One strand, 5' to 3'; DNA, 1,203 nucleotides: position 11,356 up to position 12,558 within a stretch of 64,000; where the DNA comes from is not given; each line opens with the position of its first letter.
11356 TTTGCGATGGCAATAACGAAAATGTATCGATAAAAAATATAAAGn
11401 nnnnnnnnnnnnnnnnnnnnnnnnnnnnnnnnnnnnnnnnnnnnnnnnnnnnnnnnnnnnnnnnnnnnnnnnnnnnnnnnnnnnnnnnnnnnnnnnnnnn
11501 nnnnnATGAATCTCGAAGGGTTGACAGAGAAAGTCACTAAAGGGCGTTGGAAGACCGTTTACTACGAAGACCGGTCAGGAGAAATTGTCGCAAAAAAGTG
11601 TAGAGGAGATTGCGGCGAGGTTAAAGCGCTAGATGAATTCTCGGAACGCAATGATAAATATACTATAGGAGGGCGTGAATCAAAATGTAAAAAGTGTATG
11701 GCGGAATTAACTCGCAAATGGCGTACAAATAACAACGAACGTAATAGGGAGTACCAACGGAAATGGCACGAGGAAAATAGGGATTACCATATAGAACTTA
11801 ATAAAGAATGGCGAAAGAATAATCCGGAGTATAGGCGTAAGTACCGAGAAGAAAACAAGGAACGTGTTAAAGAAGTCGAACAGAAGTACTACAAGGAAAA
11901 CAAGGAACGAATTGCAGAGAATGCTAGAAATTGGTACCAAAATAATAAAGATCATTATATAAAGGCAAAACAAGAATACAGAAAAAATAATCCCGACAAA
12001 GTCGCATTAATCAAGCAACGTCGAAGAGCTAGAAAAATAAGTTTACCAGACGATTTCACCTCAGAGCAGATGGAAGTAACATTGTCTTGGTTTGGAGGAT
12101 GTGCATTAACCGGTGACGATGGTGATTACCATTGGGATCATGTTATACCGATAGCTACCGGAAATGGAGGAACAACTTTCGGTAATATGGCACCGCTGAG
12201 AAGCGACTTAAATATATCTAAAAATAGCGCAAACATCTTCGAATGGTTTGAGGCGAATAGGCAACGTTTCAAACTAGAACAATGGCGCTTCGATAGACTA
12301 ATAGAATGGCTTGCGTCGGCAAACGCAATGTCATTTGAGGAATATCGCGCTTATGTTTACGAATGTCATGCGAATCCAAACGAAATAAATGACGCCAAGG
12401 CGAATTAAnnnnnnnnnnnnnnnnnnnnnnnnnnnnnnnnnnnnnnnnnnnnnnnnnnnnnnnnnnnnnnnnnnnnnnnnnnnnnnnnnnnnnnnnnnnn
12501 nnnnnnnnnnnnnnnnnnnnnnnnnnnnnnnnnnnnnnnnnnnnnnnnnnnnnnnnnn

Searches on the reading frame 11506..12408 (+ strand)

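Call 6: search_protein_families(library=pfam, proteins=[window:11506-12408:+], max_evalue=0.01)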
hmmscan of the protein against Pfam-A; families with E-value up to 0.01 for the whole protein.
window:11506-12408:+ (300 aa): 1 family
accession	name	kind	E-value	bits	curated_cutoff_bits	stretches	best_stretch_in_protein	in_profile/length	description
PF21184.3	HAT1_C_fung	-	0.00038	20.8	22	1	244-268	24-48/55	Fungal HAT1, C-terminal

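Call 9: search_protein_families(library=phrogs, proteins=[window:11506-12408:+], max_evalue=0.01)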
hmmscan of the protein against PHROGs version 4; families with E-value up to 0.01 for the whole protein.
window:11506-12408:+ (300 aa): 5 families
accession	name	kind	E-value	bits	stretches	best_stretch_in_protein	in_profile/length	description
phrog_1035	-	DNA, RNA and nucleotide metabolism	3.9e-25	90.2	2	133-278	93-249/271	endonuclease VII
phrog_2340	-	DNA, RNA and nucleotide metabolism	8.9e-10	39.9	1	29-116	8-100/171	endonuclease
phrog_5558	-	moron, auxiliary metabolic gene and host takeover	2e-05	25.9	1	14-91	50-126/130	Lar-like restriction alleviation protein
phrog_36724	-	unknown function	0.0019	19.4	0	106-163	8-65/88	-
phrog_17714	-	unknown function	0.0037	18.6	1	107-184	16-92/129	-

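Call 10: search_protein_families(library=ncbifam, proteins=[window:11506-12408:+], max_evalue=0.1)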
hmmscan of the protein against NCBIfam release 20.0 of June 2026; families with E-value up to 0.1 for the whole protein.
window:11506-12408:+ (300 aa): 0 families
